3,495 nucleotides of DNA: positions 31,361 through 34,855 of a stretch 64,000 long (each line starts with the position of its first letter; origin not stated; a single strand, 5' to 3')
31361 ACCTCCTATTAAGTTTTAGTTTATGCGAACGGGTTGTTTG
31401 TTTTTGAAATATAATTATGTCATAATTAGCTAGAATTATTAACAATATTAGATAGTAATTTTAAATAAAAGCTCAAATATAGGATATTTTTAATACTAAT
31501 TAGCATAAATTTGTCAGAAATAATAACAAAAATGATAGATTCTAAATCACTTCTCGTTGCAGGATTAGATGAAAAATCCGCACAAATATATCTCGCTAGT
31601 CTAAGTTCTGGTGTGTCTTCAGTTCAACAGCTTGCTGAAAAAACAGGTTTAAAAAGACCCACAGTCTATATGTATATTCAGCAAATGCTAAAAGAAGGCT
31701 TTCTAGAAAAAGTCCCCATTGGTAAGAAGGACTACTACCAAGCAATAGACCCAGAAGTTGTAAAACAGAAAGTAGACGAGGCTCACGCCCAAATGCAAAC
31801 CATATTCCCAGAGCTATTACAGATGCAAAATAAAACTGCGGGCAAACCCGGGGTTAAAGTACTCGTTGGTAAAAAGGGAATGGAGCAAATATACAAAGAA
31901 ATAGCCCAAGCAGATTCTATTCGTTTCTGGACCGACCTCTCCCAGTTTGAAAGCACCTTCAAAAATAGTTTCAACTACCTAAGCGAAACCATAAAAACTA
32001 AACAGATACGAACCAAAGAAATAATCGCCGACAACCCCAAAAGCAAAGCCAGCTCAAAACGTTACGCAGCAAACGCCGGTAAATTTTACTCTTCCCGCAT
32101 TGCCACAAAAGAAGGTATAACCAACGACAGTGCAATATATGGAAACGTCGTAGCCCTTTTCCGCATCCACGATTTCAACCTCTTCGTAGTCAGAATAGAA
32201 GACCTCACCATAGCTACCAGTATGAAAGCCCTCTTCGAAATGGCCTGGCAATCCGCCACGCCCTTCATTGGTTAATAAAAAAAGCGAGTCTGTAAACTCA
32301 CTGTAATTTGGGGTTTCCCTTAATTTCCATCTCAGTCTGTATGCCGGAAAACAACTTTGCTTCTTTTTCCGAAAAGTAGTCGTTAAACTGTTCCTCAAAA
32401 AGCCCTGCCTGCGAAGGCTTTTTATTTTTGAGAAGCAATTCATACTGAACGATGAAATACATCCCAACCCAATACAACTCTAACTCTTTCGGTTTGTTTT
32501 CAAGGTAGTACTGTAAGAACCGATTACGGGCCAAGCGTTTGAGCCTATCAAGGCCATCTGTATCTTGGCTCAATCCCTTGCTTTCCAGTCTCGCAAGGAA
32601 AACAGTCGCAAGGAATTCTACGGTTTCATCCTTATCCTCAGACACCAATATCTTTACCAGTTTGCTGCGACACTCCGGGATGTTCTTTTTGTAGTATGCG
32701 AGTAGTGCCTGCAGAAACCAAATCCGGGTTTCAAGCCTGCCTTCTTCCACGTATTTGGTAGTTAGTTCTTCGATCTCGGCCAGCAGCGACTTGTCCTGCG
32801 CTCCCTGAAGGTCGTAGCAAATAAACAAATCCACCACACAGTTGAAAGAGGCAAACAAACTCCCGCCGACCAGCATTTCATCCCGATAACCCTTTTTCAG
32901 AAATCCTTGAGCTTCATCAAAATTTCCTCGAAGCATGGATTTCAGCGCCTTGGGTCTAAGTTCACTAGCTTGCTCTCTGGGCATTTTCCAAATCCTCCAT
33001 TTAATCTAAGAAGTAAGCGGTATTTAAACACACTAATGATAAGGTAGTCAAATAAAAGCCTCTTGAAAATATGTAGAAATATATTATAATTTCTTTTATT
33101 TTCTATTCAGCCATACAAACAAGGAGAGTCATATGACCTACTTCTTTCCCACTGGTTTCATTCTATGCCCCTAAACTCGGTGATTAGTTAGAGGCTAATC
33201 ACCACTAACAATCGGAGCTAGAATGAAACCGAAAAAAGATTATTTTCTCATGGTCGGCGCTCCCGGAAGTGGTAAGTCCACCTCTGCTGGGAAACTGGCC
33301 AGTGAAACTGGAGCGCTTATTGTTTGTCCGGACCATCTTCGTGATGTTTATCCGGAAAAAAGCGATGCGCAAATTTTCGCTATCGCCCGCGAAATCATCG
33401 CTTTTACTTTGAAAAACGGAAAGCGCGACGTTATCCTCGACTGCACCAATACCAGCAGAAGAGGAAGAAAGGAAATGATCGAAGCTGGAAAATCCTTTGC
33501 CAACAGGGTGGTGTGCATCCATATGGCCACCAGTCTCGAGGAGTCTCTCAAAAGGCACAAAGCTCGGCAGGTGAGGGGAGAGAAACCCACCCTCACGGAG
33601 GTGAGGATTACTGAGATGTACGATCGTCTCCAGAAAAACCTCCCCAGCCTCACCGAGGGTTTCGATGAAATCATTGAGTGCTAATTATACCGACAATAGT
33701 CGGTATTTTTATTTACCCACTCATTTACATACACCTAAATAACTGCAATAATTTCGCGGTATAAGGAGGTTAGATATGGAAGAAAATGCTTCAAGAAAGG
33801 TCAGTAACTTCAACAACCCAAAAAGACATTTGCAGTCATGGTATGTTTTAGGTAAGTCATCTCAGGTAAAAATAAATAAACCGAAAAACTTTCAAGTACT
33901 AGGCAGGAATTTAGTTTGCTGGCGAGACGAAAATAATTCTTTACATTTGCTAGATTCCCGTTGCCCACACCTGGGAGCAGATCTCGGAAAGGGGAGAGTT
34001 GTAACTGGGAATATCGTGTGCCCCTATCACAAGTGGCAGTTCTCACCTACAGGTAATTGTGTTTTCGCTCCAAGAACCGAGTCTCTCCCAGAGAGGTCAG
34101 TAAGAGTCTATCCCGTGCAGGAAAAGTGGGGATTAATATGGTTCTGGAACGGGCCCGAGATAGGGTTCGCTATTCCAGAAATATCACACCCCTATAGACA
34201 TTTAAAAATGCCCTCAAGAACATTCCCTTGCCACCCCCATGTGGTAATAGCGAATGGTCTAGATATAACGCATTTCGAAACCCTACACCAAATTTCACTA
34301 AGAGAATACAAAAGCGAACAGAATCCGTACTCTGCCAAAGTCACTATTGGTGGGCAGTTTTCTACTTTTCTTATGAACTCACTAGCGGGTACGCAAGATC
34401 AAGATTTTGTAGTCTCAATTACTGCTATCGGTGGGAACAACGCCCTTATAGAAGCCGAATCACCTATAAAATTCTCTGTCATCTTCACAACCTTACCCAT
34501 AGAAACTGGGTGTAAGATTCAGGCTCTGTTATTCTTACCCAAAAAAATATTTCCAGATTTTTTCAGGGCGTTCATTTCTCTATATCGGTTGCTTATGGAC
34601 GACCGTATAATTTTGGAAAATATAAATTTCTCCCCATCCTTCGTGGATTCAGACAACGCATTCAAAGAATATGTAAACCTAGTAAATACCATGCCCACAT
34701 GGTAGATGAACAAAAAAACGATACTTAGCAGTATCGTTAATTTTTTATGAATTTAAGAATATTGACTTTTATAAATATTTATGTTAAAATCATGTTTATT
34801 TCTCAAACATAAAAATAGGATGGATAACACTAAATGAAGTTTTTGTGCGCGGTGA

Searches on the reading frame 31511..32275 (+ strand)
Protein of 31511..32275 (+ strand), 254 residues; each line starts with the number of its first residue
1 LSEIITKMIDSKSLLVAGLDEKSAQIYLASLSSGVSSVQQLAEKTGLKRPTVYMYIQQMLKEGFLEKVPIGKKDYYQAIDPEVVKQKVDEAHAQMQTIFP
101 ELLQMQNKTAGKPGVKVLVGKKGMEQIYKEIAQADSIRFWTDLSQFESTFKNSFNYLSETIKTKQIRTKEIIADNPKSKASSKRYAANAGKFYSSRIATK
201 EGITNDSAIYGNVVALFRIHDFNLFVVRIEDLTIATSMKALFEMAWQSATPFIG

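Call 6: search_protein_families(library=pfam, proteins=[window:31511-32275:+], max_evalue=0.01)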
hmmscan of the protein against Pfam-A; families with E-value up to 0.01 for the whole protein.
window:31511-32275:+ (254 aa): 11 families
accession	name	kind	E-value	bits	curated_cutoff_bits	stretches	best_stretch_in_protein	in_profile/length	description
PF01978.25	TrmB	-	1.4e-11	44.5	25.6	1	16-82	3-68/68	Sugar-specific transcriptional regulator TrmB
PF09339.16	HTH_IclR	-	6.5e-07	29.5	22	1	28-69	12-52/52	IclR helix-turn-helix domain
PF13412.12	HTH_24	-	0.00018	21.5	21.9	1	37-65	19-47/48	Winged helix-turn-helix DNA-binding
PF14493.12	HTH_40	-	0.00037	21.2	27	1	36-83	13-53/89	Helix-turn-helix domain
PF01022.26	HTH_5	-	0.00055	20.2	22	1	29-67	9-47/47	Bacterial regulatory protein, arsR family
PF05584.17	Sulfolobus_pRN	-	0.00086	19.7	20.8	1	26-65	9-48/72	Sulfolobus plasmid regulatory protein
PF13551.12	HTH_29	-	0.00095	19.6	28.1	1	31-63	8-40/64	Winged helix-turn helix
PF21248.3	SoFic-like_C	-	0.004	17.8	27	1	38-76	33-71/76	Protein adenylyltransferase SoFic-like, C-terminal domain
PF12802.13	MarR_2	-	0.0047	17.5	27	1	36-69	21-54/61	MarR family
PF01325.25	Fe_dep_repress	-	0.0062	17.1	26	0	25-69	12-56/60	Iron dependent repressor, N-terminal DNA binding domain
PF24409.1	wHTH-PRTase_assc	-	0.0078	16.7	27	0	27-66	3-42/83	wHTH-PRTase associated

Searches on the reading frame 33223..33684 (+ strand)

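Call 25: search_protein_families(library=pfam, proteins=[window:33223-33684:+], max_evalue=0.001)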
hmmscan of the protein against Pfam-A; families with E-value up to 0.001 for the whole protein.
window:33223-33684:+ (153 aa): 5 families
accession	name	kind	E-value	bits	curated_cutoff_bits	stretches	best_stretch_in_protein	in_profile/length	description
PF13671.12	AAA_33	-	5.3e-17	62.9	27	1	8-136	2-140/143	AAA domain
PF06414.18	Zeta_toxin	-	4.7e-09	36.4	22.3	1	4-119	15-147/199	Zeta toxin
PF08433.16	KTI12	-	1.3e-06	28.6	22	1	9-136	5-137/271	Chromatin associated protein KTI12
PF13521.12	AAA_28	-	0.00012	22.8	27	1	9-61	3-56/164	AAA domain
PF13238.12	AAA_18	-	0.00059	20.7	29.4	0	11-116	4-112/128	AAA domain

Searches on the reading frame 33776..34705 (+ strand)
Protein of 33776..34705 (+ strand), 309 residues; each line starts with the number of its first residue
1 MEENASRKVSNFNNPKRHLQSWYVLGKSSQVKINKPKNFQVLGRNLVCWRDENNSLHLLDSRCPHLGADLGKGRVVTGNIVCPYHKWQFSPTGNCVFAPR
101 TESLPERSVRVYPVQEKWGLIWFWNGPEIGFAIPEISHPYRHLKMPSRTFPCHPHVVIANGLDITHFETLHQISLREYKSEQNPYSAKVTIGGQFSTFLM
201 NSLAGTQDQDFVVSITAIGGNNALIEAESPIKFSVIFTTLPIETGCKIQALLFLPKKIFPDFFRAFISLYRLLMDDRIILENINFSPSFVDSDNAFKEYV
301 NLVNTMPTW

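Call 6: search_protein_families(library=pfam, proteins=[window:33776-34705:+], max_evalue=0.01)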
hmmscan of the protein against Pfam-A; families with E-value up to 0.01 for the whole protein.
window:33776-34705:+ (309 aa): 2 families
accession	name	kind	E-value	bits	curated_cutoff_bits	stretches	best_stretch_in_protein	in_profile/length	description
PF00355.32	Rieske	-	6.9e-23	80.8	20.3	1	21-105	1-85/88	Rieske [2Fe-2S] domain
PF19298.5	KshA_C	-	0.0025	18.4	23.3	1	127-201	10-79/207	3-Ketosteroid 9alpha-hydroxylase C-terminal domain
